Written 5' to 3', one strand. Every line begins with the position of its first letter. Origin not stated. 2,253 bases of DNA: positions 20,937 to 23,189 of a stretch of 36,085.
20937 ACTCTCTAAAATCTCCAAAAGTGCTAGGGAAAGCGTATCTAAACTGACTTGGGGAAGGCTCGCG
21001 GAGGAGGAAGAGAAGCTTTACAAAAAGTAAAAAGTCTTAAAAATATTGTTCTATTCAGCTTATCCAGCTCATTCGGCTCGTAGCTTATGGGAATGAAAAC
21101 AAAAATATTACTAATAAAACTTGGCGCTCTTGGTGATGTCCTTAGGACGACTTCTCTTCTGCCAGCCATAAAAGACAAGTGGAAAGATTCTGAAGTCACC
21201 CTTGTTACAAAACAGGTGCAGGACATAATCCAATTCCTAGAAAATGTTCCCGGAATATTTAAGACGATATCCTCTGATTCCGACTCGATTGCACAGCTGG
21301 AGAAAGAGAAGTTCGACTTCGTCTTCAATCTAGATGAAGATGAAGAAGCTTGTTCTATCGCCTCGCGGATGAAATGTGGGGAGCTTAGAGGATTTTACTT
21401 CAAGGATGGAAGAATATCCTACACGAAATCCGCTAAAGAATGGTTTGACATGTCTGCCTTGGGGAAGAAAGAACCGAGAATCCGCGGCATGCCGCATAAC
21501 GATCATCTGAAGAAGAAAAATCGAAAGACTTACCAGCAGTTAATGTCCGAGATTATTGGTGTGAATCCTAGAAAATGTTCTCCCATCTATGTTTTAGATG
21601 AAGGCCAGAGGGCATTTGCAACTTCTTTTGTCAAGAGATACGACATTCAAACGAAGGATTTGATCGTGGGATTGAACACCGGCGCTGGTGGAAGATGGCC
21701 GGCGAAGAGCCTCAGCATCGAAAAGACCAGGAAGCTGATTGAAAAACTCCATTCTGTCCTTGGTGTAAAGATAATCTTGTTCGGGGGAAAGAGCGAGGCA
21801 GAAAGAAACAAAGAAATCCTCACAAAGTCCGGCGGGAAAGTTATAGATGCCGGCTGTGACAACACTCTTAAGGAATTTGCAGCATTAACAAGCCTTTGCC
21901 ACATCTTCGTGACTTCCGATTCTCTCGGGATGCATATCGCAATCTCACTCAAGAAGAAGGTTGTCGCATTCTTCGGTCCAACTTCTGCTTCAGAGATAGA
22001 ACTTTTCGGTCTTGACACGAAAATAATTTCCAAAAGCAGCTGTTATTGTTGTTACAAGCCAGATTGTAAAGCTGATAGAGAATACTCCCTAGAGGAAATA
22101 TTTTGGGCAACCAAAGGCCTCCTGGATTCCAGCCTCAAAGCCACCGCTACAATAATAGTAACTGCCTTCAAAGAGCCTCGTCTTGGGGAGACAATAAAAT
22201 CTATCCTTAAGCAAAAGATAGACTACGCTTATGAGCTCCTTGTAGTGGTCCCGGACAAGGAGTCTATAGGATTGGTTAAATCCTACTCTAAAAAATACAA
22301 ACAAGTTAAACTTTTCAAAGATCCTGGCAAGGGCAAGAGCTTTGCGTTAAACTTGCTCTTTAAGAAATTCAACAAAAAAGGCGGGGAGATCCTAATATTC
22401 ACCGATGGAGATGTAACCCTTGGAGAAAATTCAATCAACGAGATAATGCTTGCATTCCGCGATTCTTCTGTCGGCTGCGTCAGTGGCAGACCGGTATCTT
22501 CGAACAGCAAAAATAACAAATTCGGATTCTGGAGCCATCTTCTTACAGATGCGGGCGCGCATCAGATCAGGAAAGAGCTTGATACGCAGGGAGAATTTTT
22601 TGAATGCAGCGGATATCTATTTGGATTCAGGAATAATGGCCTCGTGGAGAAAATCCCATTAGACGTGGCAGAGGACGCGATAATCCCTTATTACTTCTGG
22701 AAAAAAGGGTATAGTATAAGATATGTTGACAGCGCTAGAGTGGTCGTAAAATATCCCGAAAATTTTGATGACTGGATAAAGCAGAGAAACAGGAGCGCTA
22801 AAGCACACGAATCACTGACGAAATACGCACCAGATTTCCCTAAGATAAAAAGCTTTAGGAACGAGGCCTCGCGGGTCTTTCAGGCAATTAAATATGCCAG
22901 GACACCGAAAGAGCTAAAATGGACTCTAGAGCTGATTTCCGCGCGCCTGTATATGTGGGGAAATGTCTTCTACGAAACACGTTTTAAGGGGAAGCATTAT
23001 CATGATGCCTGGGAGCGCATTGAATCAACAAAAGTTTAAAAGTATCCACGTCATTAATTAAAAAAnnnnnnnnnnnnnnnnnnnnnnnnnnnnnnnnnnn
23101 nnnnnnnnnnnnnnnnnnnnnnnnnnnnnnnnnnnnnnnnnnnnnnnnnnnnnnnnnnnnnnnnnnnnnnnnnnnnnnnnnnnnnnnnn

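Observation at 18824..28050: Three GT9 (LPS heptosyltransferase-like) paralogues in an archaeal locus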

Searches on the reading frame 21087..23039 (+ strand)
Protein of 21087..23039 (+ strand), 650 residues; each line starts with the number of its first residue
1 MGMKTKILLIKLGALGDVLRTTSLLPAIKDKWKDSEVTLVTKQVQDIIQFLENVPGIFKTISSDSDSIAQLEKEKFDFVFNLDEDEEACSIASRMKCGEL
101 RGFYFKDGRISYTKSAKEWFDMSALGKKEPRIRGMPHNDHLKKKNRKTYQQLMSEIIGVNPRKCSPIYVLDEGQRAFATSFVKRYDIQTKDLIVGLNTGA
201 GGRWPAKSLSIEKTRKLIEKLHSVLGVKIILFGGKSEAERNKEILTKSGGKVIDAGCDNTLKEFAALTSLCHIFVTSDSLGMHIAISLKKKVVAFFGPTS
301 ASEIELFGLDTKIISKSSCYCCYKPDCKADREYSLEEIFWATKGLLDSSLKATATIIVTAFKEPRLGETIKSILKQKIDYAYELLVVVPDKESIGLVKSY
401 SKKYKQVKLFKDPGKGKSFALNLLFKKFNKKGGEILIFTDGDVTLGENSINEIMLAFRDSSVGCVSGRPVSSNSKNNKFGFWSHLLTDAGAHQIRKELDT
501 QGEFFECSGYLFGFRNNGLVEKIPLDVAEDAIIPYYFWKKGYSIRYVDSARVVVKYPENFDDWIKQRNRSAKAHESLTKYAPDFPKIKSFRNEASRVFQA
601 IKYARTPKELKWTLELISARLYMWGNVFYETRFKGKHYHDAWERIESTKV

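Call 4: search_protein_families(library=pfam, proteins=[window:21087-23039:+], max_evalue=0.01)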
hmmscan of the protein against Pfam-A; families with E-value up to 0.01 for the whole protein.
window:21087-23039:+ (650 aa): 6 families
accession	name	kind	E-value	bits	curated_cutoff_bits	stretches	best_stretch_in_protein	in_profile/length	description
PF01075.23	Glyco_transf_9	-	3e-16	59.9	22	1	148-327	67-241/247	Glycosyltransferase family 9 (heptosyltransferase)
PF13641.12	Glyco_tranf_2_3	-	1.3e-12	48.7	27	1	355-570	4-227/230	Glycosyltransferase like family 2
PF00535.33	Glycos_transf_2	-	5.5e-12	46.4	23.3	1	355-510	1-156/168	Glycosyl transferase family 2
PF13632.12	Glyco_trans_2_3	-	1.1e-05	25.8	27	1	438-573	4-142/198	Glycosyl transferase family group 2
PF13506.12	Glyco_transf_21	-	0.001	19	21.7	1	422-485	20-79/174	Glycosyl transferase family 21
PF08476.15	VD10_N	-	0.0075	16.4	25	0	148-184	3-39/43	Viral D10 N-terminal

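Call 7: search_protein_families(library=ncbifam, proteins=[window:21087-23039:+], max_evalue=0.001)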
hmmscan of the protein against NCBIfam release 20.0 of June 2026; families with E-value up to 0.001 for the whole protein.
window:21087-23039:+ (650 aa): 11 families
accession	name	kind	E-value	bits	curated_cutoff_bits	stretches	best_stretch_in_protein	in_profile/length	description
TIGR02195.1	heptsyl_trn_II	equivalog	1.5e-14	53.9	134.6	1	179-338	162-325/339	lipopolysaccharide heptosyltransferase II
TIGR02201.1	heptsyl_trn_III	equivalog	2.2e-12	46.7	170.2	1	203-303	191-293/344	putative lipopolysaccharide heptosyltransferase III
TIGR03937.1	PgaC_IcaA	equivalog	8.9e-09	34.8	422.3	1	353-586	46-283/407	poly-beta-1,6-N-acetyl-D-glucosamine synthase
NF008162.0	PRK10916.1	equivalog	1.4e-08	34.4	569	1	182-302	171-293/348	ADP-heptose--LPS heptosyltransferase RfaF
TIGR02193.1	heptsyl_trn_I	equivalog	8e-08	31.9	185.3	0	6-54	1-50/320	lipopolysaccharide heptosyltransferase I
NF007742.0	PRK10422.1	equivalog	2.1e-07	30.1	467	0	216-300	206-292/352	lipopolysaccharide core heptosyltransferase RfaQ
NF038299.1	EPS_HpsN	equivalog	1.3e-05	24.3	425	1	354-472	4-122/317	hormogonium polysaccharide biosynthesis glycosyltransferase HpsN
NF008204.0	PRK10964.1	equivalog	4.6e-05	22.7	437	0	172-314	160-297/322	lipopolysaccharide heptosyltransferase RfaC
TIGR04242.1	nodulat_NodC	equivalog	0.00021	20.4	550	0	349-476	45-175/395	chitooligosaccharide synthase NodC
TIGR03965.1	mycofact_glyco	equivalog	0.00027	19.9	280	0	378-479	99-201/467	mycofactocin biosynthesis glycosyltransferase MftF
TIGR03472.1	HpnI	equivalog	0.00034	19.5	310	1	362-466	52-160/373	bacteriohopanetetrol glucosamine biosynthesis glycosyltransferase HpnI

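Call 18: find_homologous_proteins(query=window:21087-23039:+, max_evalue=0.00001)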
Query window:21087-23039:+ (650 aa): 1575 proteins with E <= 0.00001 among 8000 candidates; the best 120 are listed.
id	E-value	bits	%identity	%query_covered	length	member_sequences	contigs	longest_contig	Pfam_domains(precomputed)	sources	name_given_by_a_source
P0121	0.0e+0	1461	99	100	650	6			PF13632.13,PF13641.13,PF00535.33,PF01075.24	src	-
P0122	0.0e+0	1203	81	100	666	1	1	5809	PF13632.13,PF13641.13,PF00535.33,PF01075.24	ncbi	-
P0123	4.5e-287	972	64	99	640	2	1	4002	PF13632.13,PF13506.14,PF13641.13,PF00535.33,PF01075.24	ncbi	-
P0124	1.8e-286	970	64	100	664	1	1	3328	PF13632.13,PF13506.14,PF13641.13,PF00535.33,PF01075.24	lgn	-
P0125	2.5e-279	946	64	99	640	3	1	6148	PF13641.13,PF00535.33,PF01075.24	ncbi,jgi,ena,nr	ncbi:hypothetical protein B6U80_02115 [Candidatus Pacearchaeota archaeon ex4484_26]|nr:MAG: hypothet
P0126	9.4e-276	935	63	100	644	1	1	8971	PF13632.13,PF13641.13,PF00535.33,PF01075.24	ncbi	-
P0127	1.1e-268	911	63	99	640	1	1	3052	PF13506.14,PF13641.13,PF00535.33,PF01075.24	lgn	-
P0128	2.6e-267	907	62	99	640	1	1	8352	PF13632.13,PF13506.14,PF13641.13,PF00535.33,PF01075.24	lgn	-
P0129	4.8e-234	797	65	82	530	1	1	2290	PF13632.13,PF13641.13,PF00535.33,PF01075.24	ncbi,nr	ncbi:MAG: glycosyltransferase, partial [Nanoarchaeota archaeon]|nr:glycosyltransferase [Nanoarchaeot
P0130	6.1e-233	793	57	99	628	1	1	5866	PF13632.13,PF13641.13,PF00535.33,PF01075.24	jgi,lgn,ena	-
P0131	3.9e-215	734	52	99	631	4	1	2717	PF13632.13,PF13506.14,PF13641.13,PF00535.33,PF01075.24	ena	-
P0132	6.9e-214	730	54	99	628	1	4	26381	PF13632.13,PF13641.13,PF01644.24,PF00535.33,PF01075.24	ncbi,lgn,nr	ncbi:glycosyltransferase [Candidatus Woesearchaeota archaeon]|nr:glycosyltransferase [Candidatus Woe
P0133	4.3e-212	724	53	99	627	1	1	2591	PF13632.13,PF13641.13,PF00535.33,PF01075.24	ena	-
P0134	1.1e-211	723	52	99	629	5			PF13632.13,PF13641.13,PF00535.33,PF01075.24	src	-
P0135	5.4e-211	721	53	99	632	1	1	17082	PF13641.13,PF00535.33,PF01075.24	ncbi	-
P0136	1.4e-210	719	53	99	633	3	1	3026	PF13632.13,PF13506.14,PF13641.13,PF00535.33,PF01075.24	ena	-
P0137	2.0e-209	715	54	99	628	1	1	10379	PF13632.13,PF13641.13,PF00535.33,PF01075.24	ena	-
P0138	9.4e-209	713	53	99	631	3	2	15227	PF13641.13,PF00535.33,PF01075.24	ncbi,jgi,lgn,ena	-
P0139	1.5e-208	713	53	99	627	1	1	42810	PF13632.13,PF13506.14,PF13641.13,PF00535.33,PF01075.24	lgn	-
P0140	3.2e-208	711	50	99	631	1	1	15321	PF13632.13,PF13506.14,PF13641.13,PF00535.33,PF01075.24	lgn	-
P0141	6.0e-208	711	53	99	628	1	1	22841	PF13632.13,PF13641.13,PF00535.33,PF01075.24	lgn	-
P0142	7.8e-204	697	52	99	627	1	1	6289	PF13632.13,PF13641.13,PF00535.33,PF01075.24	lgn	-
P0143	5.4e-203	694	52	99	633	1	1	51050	PF13641.13,PF00535.33,PF01075.24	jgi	jgi:ADP-heptose:LPS heptosyltransferase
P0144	6.7e-202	691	51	99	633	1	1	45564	PF13632.13,PF13506.14,PF13641.13,PF00535.33,PF01075.24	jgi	jgi:ADP-heptose:LPS heptosyltransferase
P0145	4.2e-201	688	50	99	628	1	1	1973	PF13632.13,PF13641.13,PF00535.33,PF01075.24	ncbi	-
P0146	6.5e-201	687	52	99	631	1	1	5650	PF13632.13,PF13506.14,PF13641.13,PF00535.33,PF01075.24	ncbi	-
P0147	8.2e-201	687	51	99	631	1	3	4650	PF13632.13,PF13641.13,PF00535.33,PF01075.24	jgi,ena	-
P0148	5.8e-199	681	49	99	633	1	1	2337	PF13632.13,PF13641.13,PF00535.33,PF01075.24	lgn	-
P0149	1.0e-198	680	50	99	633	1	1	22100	PF13632.13,PF13506.14,PF13641.13,PF00535.33,PF01075.24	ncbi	-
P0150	6.5e-198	677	50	100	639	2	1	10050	PF13632.13,PF13641.13,PF01644.24,PF00535.33,PF01075.24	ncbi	-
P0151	8.9e-198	677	50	99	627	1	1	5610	PF13632.13,PF13641.13,PF00535.33,PF01075.24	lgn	-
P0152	2.5e-196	672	50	99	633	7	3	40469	PF13632.13,PF13641.13,PF00535.33,PF01075.24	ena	-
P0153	4.1e-196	671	51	100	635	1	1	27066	PF13632.13,PF13641.13,PF00535.33,PF01075.24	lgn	-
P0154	3.5e-195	668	50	99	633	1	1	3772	PF13641.13,PF01644.24,PF00535.33,PF01075.24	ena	-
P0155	2.1e-194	666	50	100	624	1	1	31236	PF13506.14,PF13641.13,PF00535.33,PF01075.24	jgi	jgi:ADP-heptose:LPS heptosyltransferase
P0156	9.6e-193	660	49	100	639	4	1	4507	PF13632.13,PF13641.13,PF00535.33,PF01075.24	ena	-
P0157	1.4e-192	660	49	99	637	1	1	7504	PF13632.13,PF13641.13,PF00535.33,PF01075.24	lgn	-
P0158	2.7e-192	659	48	99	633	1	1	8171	PF13632.13,PF13506.14,PF13641.13,PF00535.33,PF01075.24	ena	-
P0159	4.9e-192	658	46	99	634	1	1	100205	PF13632.13,PF13641.13,PF00535.33,PF01075.24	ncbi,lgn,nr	ncbi:MAG: glycosyltransferase [archaeon]|nr:glycosyltransferase [archaeon]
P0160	1.5e-191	656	51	99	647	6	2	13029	PF13632.13,PF13641.13,PF00535.33,PF01075.24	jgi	-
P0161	2.4e-191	656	47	99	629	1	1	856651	PF13632.13,PF13506.14,PF13641.13,PF00535.33,PF01075.24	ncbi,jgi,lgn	ncbi:MAG: glycosyltransferase [Candidatus Pacearchaeota archaeon]|jgi:heptosyltransferase-2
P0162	4.2e-191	655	47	99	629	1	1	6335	PF13632.13,PF13641.13,PF00535.33,PF01075.24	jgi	jgi:heptosyltransferase-2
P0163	3.2e-190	652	48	99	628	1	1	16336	PF13632.13,PF13641.13,PF00535.33,PF01075.24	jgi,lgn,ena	-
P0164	1.1e-189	650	49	99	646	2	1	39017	PF13632.13,PF13506.14,PF13641.13,PF00535.33,PF01075.24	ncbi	-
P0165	2.9e-189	649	48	99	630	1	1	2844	PF13632.13,PF13641.13,PF00535.33,PF01075.24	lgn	-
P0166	1.4e-188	647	49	99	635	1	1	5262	PF13632.13,PF13641.13,PF00535.33,PF01075.24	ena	-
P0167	7.7e-188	644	49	99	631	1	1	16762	PF13641.13,PF00535.33,PF01075.24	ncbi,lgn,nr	ncbi:MAG: glycosyltransferase [Candidatus Nanoarchaeia archaeon]|nr:glycosyltransferase [Candidatus 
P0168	9.3e-188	644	46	99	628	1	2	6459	PF13632.13,PF13506.14,PF13641.13,PF00535.33,PF01075.24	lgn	-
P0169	9.8e-188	644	47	99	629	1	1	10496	PF13632.13,PF13641.13,PF00535.33,PF01075.24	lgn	-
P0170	1.4e-187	643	48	99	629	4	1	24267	PF13632.13,PF13506.14,PF13641.13,PF00535.33,PF01075.24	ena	-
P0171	2.6e-187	642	46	99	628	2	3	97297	PF13632.13,PF13641.13,PF00535.33,PF01075.24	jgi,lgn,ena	-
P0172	4.1e-187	642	48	99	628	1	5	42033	PF13632.13,PF13641.13,PF00535.33,PF01075.24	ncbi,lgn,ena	ncbi:MAG: glycosyltransferase [Nanoarchaeota archaeon]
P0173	4.9e-187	641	47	99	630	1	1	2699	PF13632.13,PF13641.13,PF00535.33,PF01075.24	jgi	-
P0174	2.6e-186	639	47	99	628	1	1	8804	PF13632.13,PF13641.13,PF00535.33,PF01075.24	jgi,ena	-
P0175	5.1e-186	638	48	100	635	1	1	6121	PF13632.13,PF13641.13,PF00535.33,PF01075.24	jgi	jgi:ADP-heptose:LPS heptosyltransferase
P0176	9.3e-186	637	48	99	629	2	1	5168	PF13632.13,PF13641.13,PF00535.33,PF01075.24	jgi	-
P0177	1.6e-185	636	48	99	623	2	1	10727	PF13632.13,PF13641.13,PF00535.33,PF01075.24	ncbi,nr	ncbi:MAG TPA: glycosyltransferase family 9 protein [Candidatus Paceibacterota bacterium]|nr:glycosyl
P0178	1.6e-185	636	47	99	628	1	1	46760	PF13632.13,PF13641.13,PF00535.33,PF01075.24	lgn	-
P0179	1.7e-185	636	47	99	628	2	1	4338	PF13632.13,PF13506.14,PF13641.13,PF00535.33,PF01075.24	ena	-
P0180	8.0e-185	634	47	99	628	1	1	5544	PF13632.13,PF13641.13,PF00535.33,PF01075.24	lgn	-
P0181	1.6e-184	633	49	100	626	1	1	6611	PF13641.13,PF00535.33,PF01075.24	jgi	-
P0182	3.8e-184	632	47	99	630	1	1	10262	PF13632.13,PF13641.13,PF00535.33,PF01075.24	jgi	jgi:ADP-heptose:LPS heptosyltransferase/glycosyltransferase involved in cell wall biosynthesis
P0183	5.2e-184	631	46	99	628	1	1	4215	PF13632.13,PF13641.13,PF00535.33,PF01075.24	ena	-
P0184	5.6e-184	631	48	100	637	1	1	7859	PF13632.13,PF13641.13,PF00535.33,PF01075.24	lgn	-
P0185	8.8e-184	631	46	99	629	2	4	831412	PF13632.13,PF13641.13,PF00535.33,PF01075.24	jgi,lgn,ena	jgi:heptosyltransferase-2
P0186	2.0e-183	630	46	99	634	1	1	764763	PF13632.13,PF13506.14,PF13641.13,PF00535.33,PF01075.24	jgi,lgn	jgi:heptosyltransferase-2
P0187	6.7e-183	628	46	99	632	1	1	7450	PF13632.13,PF13506.14,PF13641.13,PF00535.33,PF01075.24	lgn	-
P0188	7.7e-183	628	47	99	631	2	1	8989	PF13632.13,PF13641.13,PF00535.33,PF01075.24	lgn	-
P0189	1.2e-182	627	46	99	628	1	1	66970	PF13632.13,PF13641.13,PF00535.33,PF01075.24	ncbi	-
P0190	1.5e-182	627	46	99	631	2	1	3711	PF13632.13,PF13641.13,PF00535.33,PF01075.24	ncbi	ncbi:MAG: glycosyltransferase [Candidatus Pacearchaeota archaeon]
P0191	4.8e-182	625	47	99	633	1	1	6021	PF13632.13,PF13641.13,PF00535.33,PF01075.24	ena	-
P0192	6.9e-182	624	47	99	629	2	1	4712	PF13632.13,PF13641.13,PF00535.33,PF01075.24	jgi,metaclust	metaclust:\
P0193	8.0e-182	624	47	99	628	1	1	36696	PF13632.13,PF13641.13,PF00535.33,PF01075.24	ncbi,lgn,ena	-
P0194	8.1e-182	624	46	99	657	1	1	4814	PF13632.13,PF13641.13,PF00535.33,PF01075.24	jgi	jgi:heptosyltransferase-2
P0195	1.1e-181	624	46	99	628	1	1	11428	PF13641.13,PF00535.33,PF01075.24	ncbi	-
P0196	2.1e-181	623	47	99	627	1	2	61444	PF13632.13,PF13641.13,PF00535.33,PF01075.24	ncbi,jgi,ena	-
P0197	3.0e-181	622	46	99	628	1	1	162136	PF13506.14,PF13641.13,PF00535.33,PF01075.24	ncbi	ncbi:glycosyltransferase [Nanoarchaeota archaeon]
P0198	4.4e-181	622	47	99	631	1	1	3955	PF13632.13,PF13641.13,PF00535.33,PF01075.24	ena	-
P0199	5.0e-180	618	46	99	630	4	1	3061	PF13632.13,PF13641.13,PF00535.33,PF01075.24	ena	-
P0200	6.4e-180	618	55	81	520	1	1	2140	PF13632.13,PF13506.14,PF13641.13,PF00535.33,PF01075.24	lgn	-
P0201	1.5e-179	617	46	99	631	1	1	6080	PF13632.13,PF13641.13,PF00535.33,PF01075.24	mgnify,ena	mgnify:CR=1 FL=1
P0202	1.9e-179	616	45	99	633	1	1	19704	PF13632.13,PF13641.13,PF00535.33,PF01075.24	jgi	-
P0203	3.5e-179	616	47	99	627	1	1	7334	PF13632.13,PF13641.13,PF00535.33,PF01075.24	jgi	jgi:ADP-heptose:LPS heptosyltransferase/glycosyltransferase involved in cell wall biosynthesis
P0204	3.8e-179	615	46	99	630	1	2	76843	PF13632.13,PF13641.13,PF00535.33,PF01075.24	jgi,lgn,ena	-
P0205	7.7e-179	614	46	99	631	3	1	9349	PF13632.13,PF13641.13,PF00535.33,PF01075.24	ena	-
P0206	1.0e-178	614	46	99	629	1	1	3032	PF13632.13,PF13641.13,PF00535.33,PF01075.24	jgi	jgi:ADP-heptose:LPS heptosyltransferase/glycosyltransferase involved in cell wall biosynthesis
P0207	1.1e-178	614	46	99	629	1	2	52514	PF13632.13,PF13641.13,PF00535.33,PF01075.24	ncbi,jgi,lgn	ncbi:MAG: glycosyltransferase [Candidatus Pacearchaeota archaeon]|jgi:heptosyltransferase-2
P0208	1.2e-178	614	46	99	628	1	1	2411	PF13632.13,PF13641.13,PF00535.33,PF01075.24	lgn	-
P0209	1.6e-178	613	47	99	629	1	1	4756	PF13632.13,PF13641.13,PF00535.33,PF01075.24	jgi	jgi:heptosyltransferase-2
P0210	2.0e-178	613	47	99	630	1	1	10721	PF13632.13,PF13641.13,PF00535.33,PF01075.24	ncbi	-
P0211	2.9e-178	612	46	99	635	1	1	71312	PF13632.13,PF13641.13,PF00535.33,PF01075.24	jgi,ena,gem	-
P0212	3.1e-178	612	47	99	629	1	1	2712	PF13632.13,PF13641.13,PF00535.33,PF01075.24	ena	-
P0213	1.6e-177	610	45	99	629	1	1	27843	PF13632.13,PF13641.13,PF00535.33,PF01075.24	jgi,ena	-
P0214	3.0e-177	609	46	99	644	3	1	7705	PF13641.13,PF00535.33,PF01075.24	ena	-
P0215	4.1e-177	609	46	99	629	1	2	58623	PF13632.13,PF13641.13,PF00535.33,PF01075.24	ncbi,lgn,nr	ncbi:MAG: glycosyltransferase [Nanoarchaeota archaeon]|nr:glycosyltransferase [Nanoarchaeota archaeo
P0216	4.5e-177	609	45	99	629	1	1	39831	PF13632.13,PF13641.13,PF00535.33,PF01075.24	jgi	jgi:heptosyltransferase II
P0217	7.4e-177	608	46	100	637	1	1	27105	PF13632.13,PF13641.13,PF00535.33,PF01075.24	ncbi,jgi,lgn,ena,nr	ncbi:MAG: glycosyltransferase [Nanoarchaeota archaeon]|nr:glycosyltransferase [Nanoarchaeota archaeo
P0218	3.1e-176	606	45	99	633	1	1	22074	PF13632.13,PF13641.13,PF00535.33,PF01075.24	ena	-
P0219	1.3e-175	604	46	99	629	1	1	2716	PF13632.13,PF13641.13,PF00535.33,PF01075.24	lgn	-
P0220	1.5e-175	604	45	99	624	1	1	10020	PF13632.13,PF13641.13,PF00535.33,PF01075.24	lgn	-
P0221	2.5e-174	599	45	99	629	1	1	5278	PF13632.13,PF13506.14,PF13641.13,PF00535.33,PF01075.24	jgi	jgi:ADP-heptose:LPS heptosyltransferase/glycosyltransferase involved in cell wall biosynthesis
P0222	7.6e-174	598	45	99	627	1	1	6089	PF13632.13,PF13641.13,PF00535.33,PF01075.24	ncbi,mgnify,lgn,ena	mgnify:CR=1 FL=1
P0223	8.7e-174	598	45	99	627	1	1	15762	PF13632.13,PF13641.13,PF00535.33,PF01075.24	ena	-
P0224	9.5e-174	598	44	99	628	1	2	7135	PF13632.13,PF13641.13,PF00535.33,PF01075.24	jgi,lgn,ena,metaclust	metaclust:\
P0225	1.3e-173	597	45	99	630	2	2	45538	PF13632.13,PF13641.13,PF00535.33,PF01075.24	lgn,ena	-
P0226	1.6e-173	597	45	99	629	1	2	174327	PF13641.13,PF00535.33,PF01075.24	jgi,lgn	jgi:heptosyltransferase-2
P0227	1.7e-173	597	46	99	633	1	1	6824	PF13632.13,PF13506.14,PF13641.13,PF00535.33,PF01075.24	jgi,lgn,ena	-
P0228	1.8e-173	597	46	100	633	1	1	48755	PF13632.13,PF13506.14,PF13641.13,PF00535.33,PF01075.24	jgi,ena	-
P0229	2.5e-173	596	44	99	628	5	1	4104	PF13632.13,PF13506.14,PF13641.13,PF00535.33,PF01075.24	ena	-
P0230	2.7e-173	596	45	99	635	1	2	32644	PF13632.13,PF13506.14,PF13641.13,PF00535.33,PF01075.24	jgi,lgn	jgi:heptosyltransferase-2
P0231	6.9e-173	595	46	99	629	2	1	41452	PF13632.13,PF13641.13,PF00535.33,PF01075.24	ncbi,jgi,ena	-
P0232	1.2e-172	594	45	99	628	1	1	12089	PF13632.13,PF13641.13,PF00535.33,PF01075.24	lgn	-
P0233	6.2e-172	592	45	99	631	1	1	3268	PF13632.13,PF13641.13,PF00535.33,PF01075.24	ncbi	-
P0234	1.8e-171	590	45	99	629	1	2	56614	PF13632.13,PF13641.13,PF00535.33,PF01075.24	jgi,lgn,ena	-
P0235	2.4e-171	590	45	99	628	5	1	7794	PF13632.13,PF13641.13,PF00535.33,PF01075.24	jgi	-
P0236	3.0e-171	589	45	99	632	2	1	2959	PF13632.13,PF13641.13,PF00535.33,PF01075.24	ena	-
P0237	9.9e-171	588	45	99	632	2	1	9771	PF13632.13,PF13641.13,PF00535.33,PF01075.24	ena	-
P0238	1.5e-170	587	45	99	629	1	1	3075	PF13641.13,PF00535.33,PF01075.24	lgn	-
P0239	1.8e-170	587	44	99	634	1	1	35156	PF13632.13,PF13641.13,PF00535.33,PF01075.24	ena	-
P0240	1.8e-170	587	45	99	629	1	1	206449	PF13632.13,PF13641.13,PF00535.33,PF01075.24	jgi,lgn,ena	-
